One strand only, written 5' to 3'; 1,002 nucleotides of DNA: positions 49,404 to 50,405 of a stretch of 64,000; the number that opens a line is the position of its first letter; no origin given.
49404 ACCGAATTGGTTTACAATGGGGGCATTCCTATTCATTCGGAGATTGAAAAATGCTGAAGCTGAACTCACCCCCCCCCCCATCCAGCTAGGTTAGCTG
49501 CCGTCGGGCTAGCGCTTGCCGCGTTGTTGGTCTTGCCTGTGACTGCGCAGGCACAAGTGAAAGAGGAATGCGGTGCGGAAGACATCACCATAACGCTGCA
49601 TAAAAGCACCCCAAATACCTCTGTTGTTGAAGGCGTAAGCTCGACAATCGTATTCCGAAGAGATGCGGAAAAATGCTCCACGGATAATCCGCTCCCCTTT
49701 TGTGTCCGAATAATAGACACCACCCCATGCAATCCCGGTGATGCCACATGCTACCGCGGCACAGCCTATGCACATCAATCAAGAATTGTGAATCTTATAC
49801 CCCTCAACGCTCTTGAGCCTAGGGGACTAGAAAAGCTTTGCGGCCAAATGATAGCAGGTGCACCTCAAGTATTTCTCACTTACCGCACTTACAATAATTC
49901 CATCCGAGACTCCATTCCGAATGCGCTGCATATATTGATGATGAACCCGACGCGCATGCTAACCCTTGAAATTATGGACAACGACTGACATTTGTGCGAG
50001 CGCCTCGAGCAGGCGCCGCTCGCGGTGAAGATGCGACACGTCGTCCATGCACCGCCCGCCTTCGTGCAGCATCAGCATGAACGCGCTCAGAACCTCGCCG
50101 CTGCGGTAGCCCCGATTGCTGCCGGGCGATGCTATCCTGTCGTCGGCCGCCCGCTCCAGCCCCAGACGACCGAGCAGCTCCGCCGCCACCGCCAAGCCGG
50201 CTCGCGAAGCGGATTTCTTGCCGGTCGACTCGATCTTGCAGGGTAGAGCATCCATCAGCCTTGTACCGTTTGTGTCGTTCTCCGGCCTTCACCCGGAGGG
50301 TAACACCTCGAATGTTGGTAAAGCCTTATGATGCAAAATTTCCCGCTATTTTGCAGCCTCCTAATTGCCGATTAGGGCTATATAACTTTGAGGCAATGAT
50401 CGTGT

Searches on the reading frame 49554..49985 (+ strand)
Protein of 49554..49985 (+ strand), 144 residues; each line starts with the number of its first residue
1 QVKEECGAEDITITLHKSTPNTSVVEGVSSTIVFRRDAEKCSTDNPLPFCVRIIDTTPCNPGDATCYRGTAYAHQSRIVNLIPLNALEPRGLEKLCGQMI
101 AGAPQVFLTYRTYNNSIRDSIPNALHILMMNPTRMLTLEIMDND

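Call 11: find_related_loci(query=window:49554-49985:+, collection=genome_contigs, flank=10000)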
Query seq(144 aa) (144 aa) in genome_contigs; peptide patterns used: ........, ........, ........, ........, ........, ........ (x = any residue, [..] = any of these).
94 stretches matched a pattern, but none encodes a relative of the query by tblastn (E <= 1e-3).

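Call 38: find_related_loci(query=A2, collection=metagenome_contigs, flank=5000)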
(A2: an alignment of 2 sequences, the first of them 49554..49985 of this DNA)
Query A2 (144 aa) in metagenome_contigs; peptide patterns used: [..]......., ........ (x = any residue, [..] = any of these).
33 stretches matched a pattern, but none encodes a relative of the query by tblastn (E <= 1e-3).

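Call 41: predict_structure(alignment_id=A2)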
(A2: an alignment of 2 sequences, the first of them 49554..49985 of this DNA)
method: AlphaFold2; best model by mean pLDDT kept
length: 144 residues; sequences in the alignment: 2
mean_pLDDT: 45.2   pTM: 0.40
mean pLDDT of the five models: 45.2, 40.1, 39.0, 31.1, 28.1
residues with pLDDT >= 90: 0; 70-90: 0; 50-70: 45; < 50: 99
segments of 3 or more residues with pLDDT < 50: 1-33, 38-48, 77-80, 84-94, 97-123, 129-136
pLDDT, mean of each block of 10 residues (from residue 1): 37 40 35 47 45 59 58 51 47 48 34 35 48 47 50
secondary structure, 60 per line:
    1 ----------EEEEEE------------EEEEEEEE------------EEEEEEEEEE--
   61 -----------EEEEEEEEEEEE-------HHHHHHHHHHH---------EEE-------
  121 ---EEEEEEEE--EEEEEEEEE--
elements in order: E11-16 E29-36 E49-58 E72-83 H91-101 E111-113 E124-131 E134-142

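Call 42: search_protein_representatives(alignment_id=A2)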
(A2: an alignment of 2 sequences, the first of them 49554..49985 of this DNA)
Query: 2 sequences, 145 profile positions. Proteins with E-value up to 0.001 (for the whole library): 6; up to 1e-10: 1; up to 1e-30: 1. The best 6 are listed.
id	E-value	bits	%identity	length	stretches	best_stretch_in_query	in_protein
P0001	4.3e-91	318.5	-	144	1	2-145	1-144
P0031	4.0e-10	55.9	-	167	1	11-145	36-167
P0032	1.0e-08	51.3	-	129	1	24-145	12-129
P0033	1.5e-07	47.5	-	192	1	3-145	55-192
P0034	1.8e-05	40.8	-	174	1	4-145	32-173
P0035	5.0e-04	36.1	-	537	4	51-94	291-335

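Call 45: find_encoding_contigs(protein=P0034, flank=10000, max_places=4)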
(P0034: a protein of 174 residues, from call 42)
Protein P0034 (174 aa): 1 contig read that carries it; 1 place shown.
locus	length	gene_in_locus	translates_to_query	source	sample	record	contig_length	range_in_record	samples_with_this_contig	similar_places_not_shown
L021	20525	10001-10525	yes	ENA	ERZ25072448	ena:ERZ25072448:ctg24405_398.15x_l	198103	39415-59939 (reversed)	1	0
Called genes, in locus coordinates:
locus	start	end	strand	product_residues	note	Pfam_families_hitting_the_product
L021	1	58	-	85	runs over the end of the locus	-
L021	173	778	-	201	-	-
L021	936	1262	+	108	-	-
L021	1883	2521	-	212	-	PF02654:CobS (weak)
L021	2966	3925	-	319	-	PF00491:Arginase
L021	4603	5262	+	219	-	PF13489:Methyltransf_23, PF13847:Methyltransf_31, PF08241:Methyltransf_11, PF08242:Methyltransf_12, PF13649:Methyltransf_25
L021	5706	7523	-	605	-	PF01609:DDE_Tnp_1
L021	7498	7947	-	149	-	-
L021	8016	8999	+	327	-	-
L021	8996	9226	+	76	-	-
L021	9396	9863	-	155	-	-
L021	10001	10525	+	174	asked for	-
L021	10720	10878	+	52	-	-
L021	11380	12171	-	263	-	-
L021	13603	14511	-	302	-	-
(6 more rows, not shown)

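Call 46: find_encoding_contigs(protein=P0031, flank=10000, max_places=4)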
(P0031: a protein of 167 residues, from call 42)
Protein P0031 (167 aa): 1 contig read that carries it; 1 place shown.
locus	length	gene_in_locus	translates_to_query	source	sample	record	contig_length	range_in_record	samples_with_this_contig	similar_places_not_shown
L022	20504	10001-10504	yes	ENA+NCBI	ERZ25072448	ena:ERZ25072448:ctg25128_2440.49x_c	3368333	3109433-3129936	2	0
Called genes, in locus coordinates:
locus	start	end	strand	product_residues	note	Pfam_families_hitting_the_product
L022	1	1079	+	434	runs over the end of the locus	PF05697:Trigger_N, PF05698:Trigger_C (faint)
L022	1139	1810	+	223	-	PF00574:CLP_protease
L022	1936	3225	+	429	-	PF06689:zf-C4_ClpX, PF05496:RuvB_N (weak), PF00004:AAA, PF07724:AAA_2, PF07728:AAA_5 (weak), PF13401:AAA_22 (faint), PF10431:ClpB_D2-small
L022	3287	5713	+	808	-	PF02190:LON_substr_bdg, PF08298:AAA_PrkA (weak), PF00004:AAA, PF07728:AAA_5, PF22667:Lon_lid, PF05362:Lon_C, PF13541:ChlI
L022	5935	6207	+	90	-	PF00216:Bac_DNA_binding, PF18291:HU-HIG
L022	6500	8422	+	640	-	PF13623:SurA_N_2, PF13624:SurA_N_3, PF13145:Rotamase_2, PF13616:Rotamase_3, PF00639:Rotamase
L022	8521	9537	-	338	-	-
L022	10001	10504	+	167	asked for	-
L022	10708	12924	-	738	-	PF17764:PriA_3primeBD, PF00270:DEAD, PF04851:ResIII, PF18319:Zn_ribbon_PriA, PF00271:Helicase_C (weak), PF18074:PriA_C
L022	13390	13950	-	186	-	PF14803:Zn_ribbon_Nudix, PF00293:NUDIX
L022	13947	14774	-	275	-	PF01040:UbiA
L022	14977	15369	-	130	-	PF01042:Ribonuc_L-PSP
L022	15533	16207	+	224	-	-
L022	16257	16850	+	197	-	PF08808:RES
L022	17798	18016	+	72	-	-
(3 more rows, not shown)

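Call 53: find_encoding_contigs(protein=P0033, flank=10000, max_places=3)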
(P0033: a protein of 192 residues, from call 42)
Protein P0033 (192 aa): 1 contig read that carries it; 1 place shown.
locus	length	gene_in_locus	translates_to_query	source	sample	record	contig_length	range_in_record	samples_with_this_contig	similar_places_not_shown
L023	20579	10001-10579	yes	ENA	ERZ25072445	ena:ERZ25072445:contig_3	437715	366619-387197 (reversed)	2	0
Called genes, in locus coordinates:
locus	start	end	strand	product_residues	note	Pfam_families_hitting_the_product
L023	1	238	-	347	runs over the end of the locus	PF01312:Bac_export_2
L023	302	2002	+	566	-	PF16697:Yop-YscD_cpl, PF23893:Y4YQ_C (weak)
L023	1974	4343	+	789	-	PF07228:SpoIIE, PF13581:HATPase_c_2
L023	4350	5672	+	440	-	PF00006:ATP-synt_ab, PF18269:T3SS_ATPase_C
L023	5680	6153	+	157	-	PF07321:YscO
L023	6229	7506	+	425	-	PF13191:AAA_16, PF13401:AAA_22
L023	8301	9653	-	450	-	PF13701:DDE_Tnp_1_4, PF01609:DDE_Tnp_1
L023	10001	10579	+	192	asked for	-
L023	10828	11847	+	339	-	PF09483:HpaP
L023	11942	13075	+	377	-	PF28396:SepQ_C (faint), PF01052:FliMN_C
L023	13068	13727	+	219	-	PF00813:FliP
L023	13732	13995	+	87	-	PF01313:Bac_export_3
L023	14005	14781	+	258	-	PF01311:Bac_export_1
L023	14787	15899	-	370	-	PF03235:GmrSD_N, PF01844:HNH (weak)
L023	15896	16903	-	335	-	PF13651:EcoRI_methylase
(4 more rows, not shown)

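Call 54: find_encoding_contigs(protein=P0032, flank=10000, max_places=3)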
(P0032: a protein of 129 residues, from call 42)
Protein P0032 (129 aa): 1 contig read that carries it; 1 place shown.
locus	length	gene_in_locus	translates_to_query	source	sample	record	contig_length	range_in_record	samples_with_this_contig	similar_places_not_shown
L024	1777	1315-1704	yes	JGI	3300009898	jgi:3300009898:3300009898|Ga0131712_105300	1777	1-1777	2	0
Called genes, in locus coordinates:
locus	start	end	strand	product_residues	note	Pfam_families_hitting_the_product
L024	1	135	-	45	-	?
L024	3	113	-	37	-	?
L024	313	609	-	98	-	-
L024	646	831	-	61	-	-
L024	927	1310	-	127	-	-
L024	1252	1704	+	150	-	-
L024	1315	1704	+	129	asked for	-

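Call 59: search_solved_structures(query=A3, max_evalue=10, show_alignments=2)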
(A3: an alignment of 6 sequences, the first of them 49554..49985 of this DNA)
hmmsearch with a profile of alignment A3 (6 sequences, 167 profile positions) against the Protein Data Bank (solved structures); distinct sequences matched with E-value up to 10: 0.

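Call 60: search_protein_families(library=pfam, alignment_id=A3, max_evalue=10)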
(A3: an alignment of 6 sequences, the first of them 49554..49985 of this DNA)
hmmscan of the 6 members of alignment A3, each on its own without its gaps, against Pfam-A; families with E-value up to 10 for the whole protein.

A. member 1, window:49554-49985:+ (144 aa): 0 families

B. families by the number of members that match (of 6 scanned): 2 families
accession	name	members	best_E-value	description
PF24666.1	zf-C2H2_fungi_2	1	0.17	Fungal C2H2 zinc finger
PF16612.10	RGS12_usC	1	2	C-terminal unstructured region of RGS12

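Call 64: predict_structure(alignment_id=A3)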
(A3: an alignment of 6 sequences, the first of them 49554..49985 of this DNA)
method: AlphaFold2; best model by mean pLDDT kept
length: 144 residues; sequences in the alignment: 6
mean_pLDDT: 84.7   pTM: 0.80
mean pLDDT of the five models: 84.7, 79.5, 79.2, 76.1, 71.0
residues with pLDDT >= 90: 53; 70-90: 78; 50-70: 11; < 50: 2
segments of 3 or more residues with pLDDT < 50: none
pLDDT, mean of each block of 10 residues (from residue 1): 73 85 85 91 89 87 71 78 90 89 92 83 88 89 78
secondary structure, 60 per line:
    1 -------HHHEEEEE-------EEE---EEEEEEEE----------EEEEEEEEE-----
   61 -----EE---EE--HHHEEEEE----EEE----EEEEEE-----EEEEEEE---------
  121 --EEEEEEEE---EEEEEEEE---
elements in order: E11-15 E23-25 E29-36 E47-55 E78-82 E87-89 E94-99 E105-111 E123-130 E134-141

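Call 67: fold_search(model_id=the predicted structure, library=pdb)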
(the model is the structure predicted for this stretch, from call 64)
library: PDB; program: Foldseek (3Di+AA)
matches with E <= 10: 1975; with E <= 0.001: 1
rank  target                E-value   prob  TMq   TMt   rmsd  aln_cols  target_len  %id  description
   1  8gsy_A                5.1e-04  1.00  0.42  0.46   7.6       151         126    9  X-ray structure of Clostridium perfringens pili protein B N-terminal domain (released 2023-06-07)
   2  8k2j                  1.4e-03  0.69  0.26  0.10  14.3       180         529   12  Crystal structure of Group 3 Oligosaccharide/Monosaccharide-releasing beta-N-acetylgalactosaminidase NgaDssm, apo form (released 2024-04-24)
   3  7wwo_A                2.9e-03  0.99  0.42  0.39  13.5       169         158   10  Dimer form of hypothetical protein TTHA1873 from Thermus thermophilus (released 2022-03-09)
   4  8p4l_A                2.9e-03  0.97  0.37  0.13   8.4       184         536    9  Beta-N-acetylgalactosaminidase from Niabella aurantiaca (released 2024-01-17)
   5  2bvu_A                4.3e-03  0.99  0.36  0.40   5.9       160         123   11  D83R mutant of Asaris suum major sperm protein (MSP) (released 2006-10-25)
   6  7y1b_A                4.5e-03  0.96  0.33  0.38   7.8       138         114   12  3.2 angstrom cryo-EM structure of extracellular region of mouse Basigin-2 in complex with the Fab fragment of antibody (released 2023-06-14)
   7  7soe_B                4.8e-03  0.92  0.33  0.37  10.7       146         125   13  SARS-CoV-2 S B.1.617.1 kappa variant + S2X303 Global Refinement (released 2021-11-17)
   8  6h71_C                5.3e-03  0.93  0.33  0.37   9.1       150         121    9  GI.1 human norovirus protruding domain in complex with Nano-94 (released 2018-12-19)
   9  5fr0                  5.6e-03  0.96  0.39  0.13  11.7       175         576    7  The details of glycolipid glycan hydrolysis by the structural analysis of a family 123 glycoside hydrolase from Clostrid (released 2016-03-30)
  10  4gej_B                5.9e-03  0.96  0.36  0.37  11.3       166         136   10  N-terminal domain of VDUP-1 (released 2013-02-27)
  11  4b60_A                9.1e-03  0.99  0.45  0.26   6.3       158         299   10  Structure of rFnBPA(189-505) in complex with fibrinogen gamma chain C- terminal peptide (released 2013-10-09)
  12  5fqe_A                9.7e-03  0.94  0.39  0.13  11.2       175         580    7  The details of glycolipid glycan hydrolysis by the structural analysis of a family 123 glycoside hydrolase from Clostr (released 2016-03-30)
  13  6fm5                  9.7e-03  0.77  0.31  0.29   9.9       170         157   13  Crystal structure of self-complemented CsuA/B major subunit from archaic chaperone-usher Csu pili of Acinetobacter bauma (released 2018-09-26)
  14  4ofk_A                1.0e-02  0.98  0.36  0.45   7.8       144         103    8  Crystal Structure of SYG-2 D4 (released 2014-02-19)
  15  7tyv_D                1.1e-02  0.92  0.35  0.27   8.8       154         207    9  Structure of Lassa Virus glycoprotein (Josiah) bound to Fab 25.10C (released 2022-06-01)
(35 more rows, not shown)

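Call 79: search_protein_families(library=ncbifam, proteins=[window:49554-49985:+], max_evalue=0.01)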
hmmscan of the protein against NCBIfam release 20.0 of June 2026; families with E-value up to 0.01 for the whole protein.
window:49554-49985:+ (144 aa): 0 families

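Call 80: find_homologous_proteins(query=A3, max_evalue=0.001)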
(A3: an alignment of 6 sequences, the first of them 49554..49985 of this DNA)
Query A3 (6 sequences) (144 aa, profile of the alignment): 7 proteins with E <= 0.001 among 5599 candidates.
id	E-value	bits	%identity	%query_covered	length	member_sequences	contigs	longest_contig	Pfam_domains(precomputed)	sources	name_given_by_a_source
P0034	1.2e-65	238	27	99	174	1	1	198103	-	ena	-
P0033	1.3e-62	228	26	99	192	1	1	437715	-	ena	-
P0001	2.8e-54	201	74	99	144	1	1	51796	-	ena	-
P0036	3.4e-51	191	28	99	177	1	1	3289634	-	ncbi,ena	-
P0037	3.6e-48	181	29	99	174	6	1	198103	-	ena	-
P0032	8.5e-48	180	28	84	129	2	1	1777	-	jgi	-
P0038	3.8e-44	168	26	100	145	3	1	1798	-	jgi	-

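Call 82: find_encoding_contigs(protein=P0036, flank=10000, max_places=3)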
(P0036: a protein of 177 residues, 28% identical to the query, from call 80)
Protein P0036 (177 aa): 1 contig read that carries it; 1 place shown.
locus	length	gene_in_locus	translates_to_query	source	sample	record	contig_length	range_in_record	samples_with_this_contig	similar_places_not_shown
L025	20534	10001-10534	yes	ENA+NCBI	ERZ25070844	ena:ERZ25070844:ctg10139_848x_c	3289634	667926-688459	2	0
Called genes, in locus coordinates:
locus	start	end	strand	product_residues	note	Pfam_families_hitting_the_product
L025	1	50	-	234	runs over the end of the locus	PF01895:PhoU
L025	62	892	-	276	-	PF02463:SMC_N (faint), PF00005:ABC_tran, PF13401:AAA_22 (weak), PF13304:AAA_21 (faint)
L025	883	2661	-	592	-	PF00528:BPD_transp_1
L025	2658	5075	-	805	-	PF00528:BPD_transp_1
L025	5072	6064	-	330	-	PF12849:PBP_like_2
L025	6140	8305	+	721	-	PF13089:PP_kinase_N, PF02503:PP_kinase, PF17941:PP_kinase_C_1, PF13091:PLDc_2 (faint), PF13090:PP_kinase_C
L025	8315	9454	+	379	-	PF13191:AAA_16 (faint), PF13401:AAA_22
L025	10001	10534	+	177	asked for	-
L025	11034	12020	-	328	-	PF02541:Ppx-GppA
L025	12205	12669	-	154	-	PF00210:Ferritin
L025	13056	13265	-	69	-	PF04324:Fer2_BFD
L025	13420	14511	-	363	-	PF00005:ABC_tran, PF08402:TOBE_2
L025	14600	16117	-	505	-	PF00528:BPD_transp_1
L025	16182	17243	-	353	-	PF13531:SBP_bac_11 (weak), PF01547:SBP_bac_1 (weak)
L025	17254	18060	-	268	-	-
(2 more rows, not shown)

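Call 83: find_encoding_contigs(protein=P0037, flank=10000, max_places=6)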
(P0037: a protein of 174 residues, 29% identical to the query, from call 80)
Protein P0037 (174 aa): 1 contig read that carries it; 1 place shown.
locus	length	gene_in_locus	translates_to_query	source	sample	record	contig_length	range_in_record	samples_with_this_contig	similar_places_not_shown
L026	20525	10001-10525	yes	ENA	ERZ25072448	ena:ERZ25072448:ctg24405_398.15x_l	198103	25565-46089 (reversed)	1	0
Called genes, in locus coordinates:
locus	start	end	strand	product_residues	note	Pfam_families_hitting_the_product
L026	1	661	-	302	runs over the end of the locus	-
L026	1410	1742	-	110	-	-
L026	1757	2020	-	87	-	-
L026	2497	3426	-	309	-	PF00348:polyprenyl_synt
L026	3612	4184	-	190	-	PF21176:RecR_HhH, PF02132:RecR_ZnF, PF01751:Toprim (weak), PF13662:Toprim_4, PF21175:RecR_C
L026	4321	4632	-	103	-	PF02575:YbaB_DNA_bd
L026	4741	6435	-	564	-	PF05496:RuvB_N (weak), PF13191:AAA_16 (weak), PF13177:DNA_pol3_delta2, PF13401:AAA_22 (weak), PF00004:AAA, PF22608:DNAX_ATPase_lid, PF12169:DNA_pol3_gamma3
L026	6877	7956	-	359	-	PF13784:Fic_N, PF02661:Fic, PF21248:SoFic-like_C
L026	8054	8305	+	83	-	-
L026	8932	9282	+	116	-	-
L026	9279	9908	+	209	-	PF13683:rve_3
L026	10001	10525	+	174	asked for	-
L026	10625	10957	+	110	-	-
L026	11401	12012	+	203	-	-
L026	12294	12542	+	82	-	-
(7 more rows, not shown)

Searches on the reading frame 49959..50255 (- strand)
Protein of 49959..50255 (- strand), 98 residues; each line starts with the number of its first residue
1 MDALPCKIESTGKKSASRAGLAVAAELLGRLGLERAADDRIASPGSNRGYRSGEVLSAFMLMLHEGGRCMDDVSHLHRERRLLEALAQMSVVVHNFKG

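Call 78: search_protein_families(library=pfam, proteins=[window:49959-50255:-], max_evalue=0.01)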
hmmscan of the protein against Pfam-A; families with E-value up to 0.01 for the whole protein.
window:49959-50255:- (98 aa): 1 family
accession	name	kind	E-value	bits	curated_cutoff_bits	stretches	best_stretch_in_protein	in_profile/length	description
PF13701.12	DDE_Tnp_1_4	-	0.0005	18.9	34.7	1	7-86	10-91/435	Transposase DDE domain group 1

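Call 79: search_protein_families(library=ncbifam, proteins=[window:49959-50255:-], max_evalue=0.01)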
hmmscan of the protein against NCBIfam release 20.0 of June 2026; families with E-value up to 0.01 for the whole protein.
window:49959-50255:- (98 aa): 1 family
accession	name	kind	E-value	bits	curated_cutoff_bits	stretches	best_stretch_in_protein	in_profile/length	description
NF033539.1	transpos_IS1380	equivalog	2.6e-11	42.8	180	1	7-86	1-81/419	IS1380 family transposase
